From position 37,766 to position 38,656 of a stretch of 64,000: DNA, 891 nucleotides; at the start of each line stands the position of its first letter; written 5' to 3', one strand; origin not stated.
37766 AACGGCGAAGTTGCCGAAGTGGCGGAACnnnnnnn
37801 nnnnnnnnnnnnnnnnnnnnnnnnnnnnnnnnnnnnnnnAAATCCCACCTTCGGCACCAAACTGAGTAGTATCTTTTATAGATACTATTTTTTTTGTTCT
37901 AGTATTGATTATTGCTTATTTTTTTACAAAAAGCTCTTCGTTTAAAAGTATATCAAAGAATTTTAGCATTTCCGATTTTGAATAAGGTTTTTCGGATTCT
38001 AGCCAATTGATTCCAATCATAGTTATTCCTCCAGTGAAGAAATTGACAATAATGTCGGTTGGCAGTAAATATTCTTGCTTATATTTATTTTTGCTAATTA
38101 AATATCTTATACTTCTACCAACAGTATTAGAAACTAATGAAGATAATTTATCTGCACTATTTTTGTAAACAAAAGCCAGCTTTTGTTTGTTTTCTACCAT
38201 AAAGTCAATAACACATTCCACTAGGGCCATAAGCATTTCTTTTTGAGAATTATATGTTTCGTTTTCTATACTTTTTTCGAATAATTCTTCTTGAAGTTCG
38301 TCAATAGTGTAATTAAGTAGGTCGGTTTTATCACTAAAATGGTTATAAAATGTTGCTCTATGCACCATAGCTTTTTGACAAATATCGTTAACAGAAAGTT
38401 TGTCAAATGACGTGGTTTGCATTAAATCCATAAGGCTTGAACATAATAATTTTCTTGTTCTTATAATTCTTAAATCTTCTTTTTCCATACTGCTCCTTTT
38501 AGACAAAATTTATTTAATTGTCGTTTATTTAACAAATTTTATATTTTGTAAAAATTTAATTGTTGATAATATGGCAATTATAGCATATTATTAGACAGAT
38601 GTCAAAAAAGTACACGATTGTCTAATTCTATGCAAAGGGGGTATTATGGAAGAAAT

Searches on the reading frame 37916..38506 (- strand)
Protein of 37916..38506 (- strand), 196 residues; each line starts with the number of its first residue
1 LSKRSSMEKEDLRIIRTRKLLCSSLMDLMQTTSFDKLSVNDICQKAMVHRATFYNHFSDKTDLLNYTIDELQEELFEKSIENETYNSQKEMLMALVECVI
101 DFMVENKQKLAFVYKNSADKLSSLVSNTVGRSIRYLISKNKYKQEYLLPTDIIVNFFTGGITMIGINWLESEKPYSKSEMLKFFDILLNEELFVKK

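Call 54: search_protein_families(library=pfam, proteins=[window:37916-38506:-], max_evalue=0.001)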
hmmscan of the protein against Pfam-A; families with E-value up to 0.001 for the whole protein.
window:37916-38506:- (196 aa): 3 families
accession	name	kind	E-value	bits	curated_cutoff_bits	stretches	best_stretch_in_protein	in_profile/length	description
PF00440.29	TetR_N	-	2.3e-08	34.1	24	1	27-65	7-45/47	Bacterial regulatory proteins, tetR family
PF14278.11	TetR_C_8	-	4.6e-06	27.1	26.1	1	98-189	9-102/103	Transcriptional regulator C-terminal region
PF13022.12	HTH_Tnp_1_2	-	0.00033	21.2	27.9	1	26-94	16-81/122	Helix-turn-helix of insertion element transposase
